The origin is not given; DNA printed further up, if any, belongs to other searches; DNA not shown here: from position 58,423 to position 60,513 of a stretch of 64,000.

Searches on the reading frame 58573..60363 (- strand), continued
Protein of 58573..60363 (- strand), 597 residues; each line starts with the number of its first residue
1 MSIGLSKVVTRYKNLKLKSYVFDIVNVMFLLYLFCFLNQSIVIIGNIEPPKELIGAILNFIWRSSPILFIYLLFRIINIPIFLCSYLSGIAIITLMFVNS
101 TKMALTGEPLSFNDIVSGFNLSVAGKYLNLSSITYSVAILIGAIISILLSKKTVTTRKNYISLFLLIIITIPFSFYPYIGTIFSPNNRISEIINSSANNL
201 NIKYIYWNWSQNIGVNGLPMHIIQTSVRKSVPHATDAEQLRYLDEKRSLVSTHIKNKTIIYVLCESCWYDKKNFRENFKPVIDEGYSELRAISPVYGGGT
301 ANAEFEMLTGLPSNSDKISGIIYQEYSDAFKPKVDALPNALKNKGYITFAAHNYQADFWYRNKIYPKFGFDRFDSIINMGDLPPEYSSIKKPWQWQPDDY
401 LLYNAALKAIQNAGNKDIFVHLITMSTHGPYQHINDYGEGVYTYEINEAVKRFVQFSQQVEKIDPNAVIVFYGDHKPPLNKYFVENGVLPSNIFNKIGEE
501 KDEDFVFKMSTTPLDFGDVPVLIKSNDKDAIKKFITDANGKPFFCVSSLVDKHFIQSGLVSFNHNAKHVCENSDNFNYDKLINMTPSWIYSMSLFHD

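Call 56: find_related_loci(query=A1, collection=genome_contigs, flank=10000)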
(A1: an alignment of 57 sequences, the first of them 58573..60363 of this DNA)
Query A1 (597 aa) in genome_contigs; peptide patterns used: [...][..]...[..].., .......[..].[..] (x = any residue, [..] = any of these).
44 stretches matched a pattern; 20 encode a relative of the query (tblastn E <= 1e-3); 20 distinct loci.
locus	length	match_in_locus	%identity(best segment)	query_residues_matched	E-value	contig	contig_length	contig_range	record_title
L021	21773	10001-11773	53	1-597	0e+0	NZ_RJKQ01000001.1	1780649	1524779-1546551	Enterobacter sp. BIGb0383 Ga0304806_101, whole genome shotgun sequence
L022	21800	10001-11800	46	4-597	0e+0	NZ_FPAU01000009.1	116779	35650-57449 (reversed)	Kosakonia arachidis strain Ah-143, whole genome shotgun sequence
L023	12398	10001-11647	48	49-597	2e-175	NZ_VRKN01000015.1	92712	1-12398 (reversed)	Enterobacter asburiae strain TN152 NODE_15_length_92712_cov_103.876, whole genome shotgun sequence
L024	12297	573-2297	46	24-597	3e-168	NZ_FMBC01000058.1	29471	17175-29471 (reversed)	Kosakonia oryziphila strain REICA_142, whole genome shotgun sequence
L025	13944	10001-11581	48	69-595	3e-161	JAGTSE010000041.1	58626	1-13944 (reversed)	MAG: Proteobacteria bacterium isolate CTSoil_132 scaffold_116, whole genome shotgun sequence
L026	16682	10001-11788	42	2-596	2e-151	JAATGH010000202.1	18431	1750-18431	MAG: Enterobacterales bacterium isolate bin_314 k141_8009325, whole genome shotgun sequence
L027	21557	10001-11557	39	58-597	5e-123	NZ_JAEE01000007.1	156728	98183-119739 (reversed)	Phaseolibacter flectens ATCC 12775 L871DRAFT_scaffold00004.4_C, whole genome shotgun sequence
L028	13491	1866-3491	37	56-597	7e-118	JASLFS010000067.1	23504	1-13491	MAG: Vitreoscilla sp. isolate SHSU.bins.358 k141_10660312, whole genome shotgun sequence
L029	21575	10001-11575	37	57-595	2e-112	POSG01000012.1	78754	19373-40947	MAG: Geobacter sp. isolate GAC1 CM3_1000401, whole genome shotgun sequence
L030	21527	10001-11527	35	66-597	2e-107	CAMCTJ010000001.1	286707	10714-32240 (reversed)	MAG: Bdellovibrio sp. ZAP7 isolate MsE-30jul19-49 genome assembly, contig: MsE-30jul19-C18, whole genome shotgun sequenc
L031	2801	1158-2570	37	99-595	2e-99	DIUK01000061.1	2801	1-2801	MAG TPA_asm: Rhodocyclaceae bacterium UBA6160 UBA6160_contig_28857, whole genome shotgun sequence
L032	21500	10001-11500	36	82-595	1e-96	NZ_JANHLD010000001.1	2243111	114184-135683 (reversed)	Pseudomonas putida strain 31753 31753_v2_1, whole genome shotgun sequence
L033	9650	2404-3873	34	66-574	2e-93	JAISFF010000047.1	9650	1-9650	MAG: Lysobacteraceae bacterium isolate Gx485_bin232 k119_5136386, whole genome shotgun sequence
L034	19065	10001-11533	33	67-596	1e-91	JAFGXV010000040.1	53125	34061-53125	MAG: Desulfuromonadaceae bacterium isolate ZodW_Metabat.6 k87_11323610, whole genome shotgun sequence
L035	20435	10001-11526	35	66-597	3e-89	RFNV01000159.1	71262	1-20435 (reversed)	MAG: Proteobacteria bacterium isolate LLD_334 Lanier.contig14764.71262bp, whole genome shotgun sequence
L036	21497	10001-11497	32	57-595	6e-88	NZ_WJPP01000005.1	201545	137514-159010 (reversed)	Spiribacter salilacus strain C176 scaffold_5, whole genome shotgun sequence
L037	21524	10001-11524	33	65-595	4e-92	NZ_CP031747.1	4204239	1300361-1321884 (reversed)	Alcaligenes faecalis strain AU14 chromosome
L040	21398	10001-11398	30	87-595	1e-75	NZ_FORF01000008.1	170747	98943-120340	Aquamicrobium aerolatum DSM 21857, whole genome shotgun sequence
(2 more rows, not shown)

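Call 60: search_protein_families(proteins=[L032:6646-7542:-, L032:7542-8750:-, L032:8811-9368:-, L032:11978-13198:-, L032:13229-14608:-, L032:14803-15717:-, L037:6966-8921:-, L037:9321-9716:-, L037:11537-12073:+, L037:12266-13111:-], library=ncbifam, max_evalue=1e-8)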
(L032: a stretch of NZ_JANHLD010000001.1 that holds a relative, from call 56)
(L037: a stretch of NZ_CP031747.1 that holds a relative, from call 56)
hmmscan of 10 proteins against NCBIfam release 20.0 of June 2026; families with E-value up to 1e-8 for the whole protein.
L032:6646-7542:- (298 aa): 2 families
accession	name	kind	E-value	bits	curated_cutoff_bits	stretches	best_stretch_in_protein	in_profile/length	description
NF007440.0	PRK09987.1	equivalog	1.6e-137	457.7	308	1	1-296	1-294/299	dTDP-4-dehydrorhamnose reductase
TIGR01214.1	rmlD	equivalog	4e-96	321.5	224.05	1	2-294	1-284/285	dTDP-4-dehydrorhamnose reductase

L032:7542-8750:- (402 aa): 14 families
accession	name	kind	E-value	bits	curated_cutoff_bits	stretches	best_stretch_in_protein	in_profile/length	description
NF007490.0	PRK10084.1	subfamily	1.6e-162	540.6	649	1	47-400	1-360/361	dTDP-glucose 4,6-dehydratase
NF007582.0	PRK10217.1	equivalog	1.8e-152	507.6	698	1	48-390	3-347/355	dTDP-glucose 4,6-dehydratase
TIGR01181.1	dTDP_gluc_dehyt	equivalog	3.2e-152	506.2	365.1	1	49-384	2-321/321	dTDP-glucose 4,6-dehydratase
TIGR04180.1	EDH_00030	hypoth_equivalog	1.3e-35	122.9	475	1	49-316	1-257/297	NAD-dependent 4,6-dehydratase LegB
TIGR01179.1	galE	equivalog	6.1e-35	120.6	262.3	1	49-376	2-327/332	UDP-glucose 4-epimerase GalE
TIGR02622.1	CDP_4_6_dhtase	equivalog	1.4e-27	96.7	278.45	1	46-385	4-341/352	CDP-glucose 4,6-dehydratase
NF007956.0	PRK10675.1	subfamily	9e-25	87.5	394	1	47-376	1-331/338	UDP-glucose 4-epimerase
TIGR01472.1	gmd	equivalog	5.9e-23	81.6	415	1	88-290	41-244/342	GDP-mannose 4,6-dehydratase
TIGR02197.1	heptose_epim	equivalog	2.9e-18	66.1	274.6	1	49-376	1-315/316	ADP-glyceromanno-heptose 6-epimerase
NF047922.1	GDPFucSynFcl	equivalog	3.6e-13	49.7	500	1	104-378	38-305/308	GDP-L-fucose synthase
TIGR03466.1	HpnA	hypoth_equivalog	2.2e-12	46.5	367.65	1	47-300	1-232/327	hopanoid-associated sugar epimerase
TIGR01214.1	rmlD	equivalog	7.3e-11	41.7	224.05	1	48-300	1-211/285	dTDP-4-dehydrorhamnose reductase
NF043036.1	ErythonDh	equivalog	1.1e-10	41.2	325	1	47-220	1-164/321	D-erythronate dehydrogenase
NF011728.1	PRK15181.1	equivalog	2.3e-10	40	760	1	48-377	17-340/348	Vi polysaccharide biosynthesis UDP-N-acetylglucosaminuronic acid C-4 epimerase TviC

L032:8811-9368:- (185 aa): 1 family
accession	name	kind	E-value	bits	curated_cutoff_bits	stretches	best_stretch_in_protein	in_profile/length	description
TIGR01221.1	rmlC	equivalog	1.9e-83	278.6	155.75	1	8-181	3-175/176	dTDP-4-dehydrorhamnose 3,5-epimerase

L032:11978-13198:- (406 aa): 0 families

L032:13229-14608:- (459 aa): 10 families
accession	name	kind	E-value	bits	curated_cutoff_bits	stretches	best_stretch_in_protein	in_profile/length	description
TIGR03023.1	WcaJ_sugtrans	equivalog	9.4e-148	493.2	410.75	1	24-459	2-453/453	undecaprenyl-phosphate glucose phosphotransferase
TIGR03025.1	EPS_sugtrans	subfamily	4.2e-136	454.7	295.55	1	23-458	1-444/445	exopolysaccharide biosynthesis polyprenyl glycosylphosphotransferase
NF007518.0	PRK10124.1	equivalog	7.3e-113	377.8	684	1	55-459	53-464/464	undecaprenyl-phosphate glucose phosphotransferase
TIGR03022.1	WbaP_sugtrans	subfamily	2.1e-70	238.3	403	1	23-448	3-445/456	undecaprenyl-phosphate galactose phosphotransferase WbaP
NF050817.1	PolSacchBiosHfsE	equivalog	3e-66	224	750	1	243-448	245-455/467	polysaccharide biosynthesis protein HfsE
TIGR03013.1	EpsB_2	subfamily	3.9e-63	214.1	393.35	1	267-449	252-433/443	TIGR03013 family XrtA/PEP-CTERM system glycosyltransferase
NF052601.1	undeca_RfbP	equivalog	1.6e-43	148.7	330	1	266-450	41-233/244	undecaprenyl-phosphate galactose phosphotransferase family protein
NF041877.1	EPS_EpsZ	equivalog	3.1e-40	138.2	800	1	268-448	264-448/459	exopolysaccharide biosynthesis polyisoprenyl-phosphate hexose-1-phosphate transferase EpsZ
NF011751.0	PRK15204.1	equivalog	6.1e-35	120.7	907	1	224-448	232-465/476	undecaprenyl-phosphate galactose phosphotransferase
NF045514.1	glycotran_HepC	equivalog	9.4e-24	83.9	140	1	266-381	113-215/220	heterocyst development glycosyltransferase HepC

L032:14803-15717:- (304 aa): 3 families
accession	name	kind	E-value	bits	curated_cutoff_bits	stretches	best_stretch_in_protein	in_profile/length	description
TIGR03937.1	PgaC_IcaA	equivalog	2.6e-11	43.1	422.3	1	2-205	46-249/407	poly-beta-1,6-N-acetyl-D-glucosamine synthase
TIGR03965.1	mycofact_glyco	equivalog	1.5e-10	40.6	280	1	2-218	75-292/467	mycofactocin biosynthesis glycosyltransferase MftF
NF041875.1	EPS_EpsD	equivalog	1.9e-10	40.7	370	1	4-212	2-212/325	exopolysaccharide biosynthesis glycosyltransferase EpsD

L037:6966-8921:- (651 aa): 9 families
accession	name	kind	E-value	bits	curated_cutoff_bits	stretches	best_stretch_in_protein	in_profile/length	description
NF008149.0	PRK10901.1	equivalog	2.9e-148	494.4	375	1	219-649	13-432/434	16S rRNA (cytosine(967)-C(5))-methyltransferase RsmB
TIGR00563.1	rsmB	equivalog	6.6e-86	289.1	269.05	1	316-646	91-432/437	16S rRNA (cytosine(967)-C(5))-methyltransferase RsmB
NF011493.0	PRK14901.1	equivalog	1.8e-65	221.5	540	1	317-646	97-442/447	16S rRNA (cytosine(967)-C(5))-methyltransferase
NF011494.0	PRK14902.1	equivalog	1.6e-64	218.3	319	1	316-621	96-404/444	16S rRNA (cytosine(967)-C(5))-methyltransferase RsmB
NF011495.0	PRK14903.1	equivalog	7.1e-41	140.4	503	1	310-623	90-393/431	16S rRNA (cytosine(967)-C(5))-methyltransferase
TIGR00446.1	nop2p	subfamily_domain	5.5e-33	114.3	210.45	1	399-621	2-224/264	NOL1/NOP2/sun family putative RNA methylase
NF041567.1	mtaseRsmF_Thermus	equivalog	1.5e-30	106.2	690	1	377-623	7-247/443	16S rRNA (cytosine(1407)-C(5))-methyltransferase RsmF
NF040814.1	tRNA_cyt_mtase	equivalog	4.7e-21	75.1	550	1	395-620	34-256/305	tRNA (cytosine(49)-C(5))-methyltransferase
NF008898.0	PRK11933.1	equivalog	7e-21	74.2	588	1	384-632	27-282/480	16S rRNA (cytosine(1407)-C(5))-methyltransferase RsmF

L037:9321-9716:- (131 aa): 0 families

L037:11537-12073:+ (178 aa): 9 families
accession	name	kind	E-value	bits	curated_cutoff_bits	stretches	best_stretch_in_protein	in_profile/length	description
NF050158.1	CarbAnhydGPos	equivalog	3.6e-54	183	250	1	7-174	2-169/172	gamma carbonic anhydrase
TIGR02287.1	PaaY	equivalog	8.8e-40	136.5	319.6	1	7-175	1-169/192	phenylacetic acid degradation protein PaaY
NF010150.1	PRK13627.1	equivalog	3.5e-35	121.5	305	1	5-175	1-171/196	carnitine operon protein CaiE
TIGR03570.1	NeuD_NnaD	subfamily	1.6e-17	63.8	160.8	1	76-143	136-202/202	NeuD/PglB/VioB family sugar acetyltransferase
NF053794.1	beta_CO2some_M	equivalog_domain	1.5e-15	57.2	550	1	13-133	18-149/320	beta-carboxysome scaffolding protein CcmM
NF040597.1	carb_anhyd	equivalog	9.1e-15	54.8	380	0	12-70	58-117/248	carbonic anhydrase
NF041874.1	EPS_EpsC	equivalog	2.5e-11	43.6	150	0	80-146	98-165/168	serine O-acetyltransferase EpsC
TIGR03532.1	DapD_Ac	equivalog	8.5e-10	38.6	231.75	0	93-155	161-221/231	2,3,4,5-tetrahydropyridine-2,6-dicarboxylate N-acetyltransferase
NF007240.0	PRK09677.1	equivalog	1.3e-09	37.9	243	0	94-151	132-187/192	putative lipopolysaccharide biosynthesis O-acetyl transferase WbbJ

L037:12266-13111:- (281 aa): 0 families

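Call 61: search_protein_families(proteins=[L030:7302-8162:+, L030:8155-9237:+, L030:9234-9794:+, L030:11541-13406:-, L030:13473-15443:-, L034:6551-7546:+, L034:7547-8473:+, L034:8470-9762:+, L034:11585-15130:+, L034:15132-16421:+], library=ncbifam, max_evalue=1e-8)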
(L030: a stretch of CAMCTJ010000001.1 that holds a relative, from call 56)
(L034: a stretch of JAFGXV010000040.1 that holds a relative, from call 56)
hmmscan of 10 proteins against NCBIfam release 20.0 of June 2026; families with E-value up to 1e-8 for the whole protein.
L030:7302-8162:+ (286 aa): 2 families
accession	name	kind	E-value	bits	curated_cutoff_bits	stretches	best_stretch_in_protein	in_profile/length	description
TIGR01214.1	rmlD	equivalog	3.6e-70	236.3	224.05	1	10-282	2-284/285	dTDP-4-dehydrorhamnose reductase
NF007440.0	PRK09987.1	equivalog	4.4e-49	167.4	308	1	10-282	3-292/299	dTDP-4-dehydrorhamnose reductase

L030:8155-9237:+ (360 aa): 5 families
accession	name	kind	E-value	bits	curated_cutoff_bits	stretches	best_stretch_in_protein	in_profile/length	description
NF008726.1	PRK11728.1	equivalog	3.2e-56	190.8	299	1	5-269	2-268/389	L-2-hydroxyglutarate oxidase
NF033460.1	glycerol3P_ox_II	equivalog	1.4e-31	110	460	1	4-356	2-360/361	type 2 glycerol-3-phosphate oxidase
NF009906.0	PRK13369.1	equivalog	1.2e-12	47.1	352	0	144-238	152-249/502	glycerol-3-phosphate dehydrogenase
NF008899.0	PRK12266.1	equivalog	5.4e-10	38.3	360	0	149-237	157-249/508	glycerol-3-phosphate dehydrogenase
TIGR03377.1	glycerol3P_GlpA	equivalog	1.3e-09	37.2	552.8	1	5-212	1-211/530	anaerobic glycerol-3-phosphate dehydrogenase subunit GlpA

L030:9234-9794:+ (186 aa): 8 families
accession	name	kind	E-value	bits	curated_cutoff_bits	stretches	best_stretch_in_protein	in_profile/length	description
TIGR01656.1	Histidinol-ppas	subfamily_domain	2.2e-40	138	84.15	1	9-148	1-143/149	histidinol-phosphate phosphatase domain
NF006506.0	PRK08942.1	equivalog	1.3e-39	135.6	178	1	8-182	3-179/182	D-glycero-beta-D-manno-heptose 1,7-bisphosphate 7-phosphatase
TIGR00213.1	GmhB_yaeD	subfamily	3.2e-32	111.6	149.6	1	9-148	2-147/176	D-glycero-beta-D-manno-heptose 1,7-bisphosphate 7-phosphatase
TIGR01662.1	HAD-SF-IIIA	subfamily_domain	2.6e-31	108.6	44.6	1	10-149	2-137/141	HAD-IIIA family hydrolase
NF003937.0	PRK05446.1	equivalog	1.5e-28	99.9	443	1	8-151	3-149/355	bifunctional histidinol-phosphatase/imidazoleglycerol-phosphate dehydratase HisB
TIGR01261.1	hisB_Nterm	equivalog_domain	2.7e-26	92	140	1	9-141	2-137/161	histidinol-phosphatase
NF005264.0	PRK06769.1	equivalog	6.8e-24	84.6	217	1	8-151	4-137/175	HAD-IIIA family hydrolase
NF050049.1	HBPPhtaseGmhB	domain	3.3e-20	72.6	250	1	7-149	2-142/171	D-glycero-alpha-D-manno-heptose-1,7-bisphosphate 7-phosphatase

L030:11541-13406:- (621 aa): 7 families
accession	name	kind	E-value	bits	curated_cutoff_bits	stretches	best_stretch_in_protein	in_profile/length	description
NF001484.0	PRK00331.1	subfamily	4.4e-244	811.4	381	1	1-621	1-601/601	isomerizing glutamine--fructose-6-phosphate transaminase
TIGR01135.1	glmS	equivalog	1.8e-238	793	418.05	1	2-621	1-607/607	glutamine--fructose-6-phosphate transaminase (isomerizing)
NF046059.1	NagB_SO3506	equivalog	1.8e-32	113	430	1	252-616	4-325/330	glucosamine-6-phosphate deaminase NagB-II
TIGR01134.1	purF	equivalog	3.4e-30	105.8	350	1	2-232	1-237/432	amidophosphoribosyltransferase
NF041128.1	glucosaP_deam_GlmD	equivalog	5.4e-25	88.3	580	1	337-618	76-321/323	glucosamine-6-phosphate deaminase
NF008481.0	PRK11382.1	equivalog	7.8e-10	38.4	430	1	291-529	42-273/340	fructoselysine 6-phosphate deglycase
TIGR01536.1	asn_synth_AEB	equivalog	5.4e-09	35.6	267.1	1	2-212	1-181/517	asparagine synthase (glutamine-hydrolyzing)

L030:13473-15443:- (656 aa): 6 families
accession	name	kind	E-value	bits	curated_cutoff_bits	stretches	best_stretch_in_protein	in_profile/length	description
TIGR03108.1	eps_aminotran_1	hypoth_equivalog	1.2e-166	556.1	816.9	1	1-649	1-625/628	XrtA/PEP-CTERM system amidotransferase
TIGR01536.1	asn_synth_AEB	equivalog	7.6e-140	467.3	267.1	1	2-585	1-517/517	asparagine synthase (glutamine-hydrolyzing)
TIGR03104.1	trio_amidotrans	equivalog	3e-112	375.8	570.1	2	1-393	1-383/589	N-acetylglutaminylglutamine amidotransferase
NF006949.0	PRK09431.1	equivalog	2.1e-84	284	499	3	1-176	1-167/554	asparagine synthase B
NF033535.1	lass_lactam_cya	exception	1.3e-59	202.4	525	2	1-463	1-451/668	lasso peptide isopeptide bond-forming cyclase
NF033561.1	macrolact_Ik_Al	subfamily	5.1e-17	61.7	300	1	144-389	93-333/561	albusnodin/ikarugamycin family macrolactam cyclase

L034:6551-7546:+ (331 aa): 0 families

L034:7547-8473:+ (308 aa): 0 families

L034:8470-9762:+ (430 aa): 19 families
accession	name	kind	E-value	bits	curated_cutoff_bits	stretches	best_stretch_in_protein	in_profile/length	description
TIGR04317.1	W_rSAM_matur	equivalog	1.8e-24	86.5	380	1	120-280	6-169/349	tungsten cofactor oxidoreductase radical SAM maturase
TIGR04311.1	rSAM_Geo_metal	subfamily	6.5e-22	78.1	400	1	117-288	2-180/423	radical SAM/SPASM family putative metalloenzyme maturase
TIGR04545.1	rSAM_ahbD_hemeb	equivalog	2.7e-15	56.6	500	1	123-249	5-136/339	heme b synthase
TIGR02666.1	moaA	equivalog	1.4e-14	53.8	284.05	1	125-248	17-151/336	GTP 3',8-cyclase MoaA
NF033640.1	N_Twi_rSAM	subfamily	3e-14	52.9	170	0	151-283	164-294/398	twitch domain-containing radical SAM protein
TIGR03962.1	mycofact_rSAM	equivalog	2e-13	50.2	265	1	115-248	9-145/339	mycofactocin radical SAM maturase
NF038283.1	viperin_w_prok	equivalog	3e-13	49.6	180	1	121-227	5-121/281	viperin family antiviral radical SAM protein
TIGR04051.1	rSAM_NirJ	equivalog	3.4e-13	49.3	515.45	1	127-280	11-161/354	heme d1 biosynthesis radical SAM protein NirJ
TIGR04054.1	rSAM_NirJ1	equivalog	9.5e-12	44.2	650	1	124-258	42-180/387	putative heme d1 biosynthesis radical SAM protein NirJ1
TIGR04055.1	rSAM_NirJ2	equivalog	5.7e-11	42.5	500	1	125-244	7-130/326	putative heme d1 biosynthesis radical SAM protein NirJ2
TIGR04546.1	rSAM_ahbC_deAc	equivalog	2.2e-10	39.9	650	1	125-250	46-175/390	12,18-didecarboxysiroheme deacetylase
NF045574.1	sacti_mat_StsB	exception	3.3e-10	39.4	625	0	125-246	103-227/466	StsB family radical SAM/SPASM domain sactipeptide maturase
TIGR04303.1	GeoRSP_rSAM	equivalog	7.9e-10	38.8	400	1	124-228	11-116/325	GeoRSP system radical SAM/SPASM protein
NF050035.1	rSAM_WgK_link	exception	1.2e-09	37.7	650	1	112-251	3-147/367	radical SAM/SPASM peptide maturase WgkB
TIGR02668.1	moaA_archaeal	equivalog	1.8e-09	37.1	325.25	1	121-246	13-142/303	GTP 3',8-cyclase MoaA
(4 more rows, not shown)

L034:11585-15130:+ (1181 aa): 20 families
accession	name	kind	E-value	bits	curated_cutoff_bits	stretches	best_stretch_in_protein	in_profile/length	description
NF047683.1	TeichurnBiosyTuaG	equivalog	4.4e-44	151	400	1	652-834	4-184/252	teichuronic acid biosynthesis protein TuaG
NF041875.1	EPS_EpsD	equivalog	7.6e-41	140.6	370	1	656-871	1-225/325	exopolysaccharide biosynthesis glycosyltransferase EpsD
TIGR03965.1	mycofact_glyco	equivalog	1.6e-38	132.8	280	2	908-1120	70-268/467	mycofactocin biosynthesis glycosyltransferase MftF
NF007482.0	PRK10073.1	equivalog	8.4e-33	113.8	423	2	652-751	4-100/334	glycosyltransferase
NF053739.1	GlytfEpsEBac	equivalog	1.1e-30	106.6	450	1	654-836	1-185/265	glycosyltransferase EpsE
TIGR03937.1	PgaC_IcaA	equivalog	9.6e-28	97.3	422.3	1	643-768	34-157/407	poly-beta-1,6-N-acetyl-D-glucosamine synthase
NF038299.1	EPS_HpsN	equivalog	1e-25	90.4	425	1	913-1137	2-225/317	hormogonium polysaccharide biosynthesis glycosyltransferase HpsN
NF050050.1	ProtGlycPglI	equivalog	1.1e-25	90.7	500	1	654-761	2-108/306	GalNAc(5)-diNAcBac-PP-undecaprenol beta-1,3-glucosyltransferase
TIGR04001.1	thiol_BshB1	equivalog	5.8e-25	88.3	182.5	1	24-195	4-183/226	bacillithiol biosynthesis deacetylase BshB1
TIGR04017.1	WcaA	equivalog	1.6e-24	87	495.75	1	652-836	3-188/279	colanic acid biosynthesis glycosyltransferase WcaA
NF007453.0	PRK10018.1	equivalog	2.2e-23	83.3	382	1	652-836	4-189/280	colanic acid biosynthesis glycosyltransferase WcaA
TIGR04283.1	glyco_like_mftF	equivalog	6.9e-22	78.1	182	0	914-1017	1-94/221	TIGR04283 family arsenosugar biosynthesis glycosyltransferase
TIGR04242.1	nodulat_NodC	equivalog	5.8e-20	71.6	550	0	639-762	33-157/395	chitooligosaccharide synthase NodC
NF041394.1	GtaseAglG_Halo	equivalog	1.9e-18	66.8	440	0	656-760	3-106/304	glucosyl-dolichyl phosphate glucuronosyltransferase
TIGR04000.1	thiol_BshB2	equivalog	5.8e-16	58.8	195.25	1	23-191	2-185/217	bacillithiol biosynthesis deacetylase BshB2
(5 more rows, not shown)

L034:15132-16421:+ (429 aa): 0 families
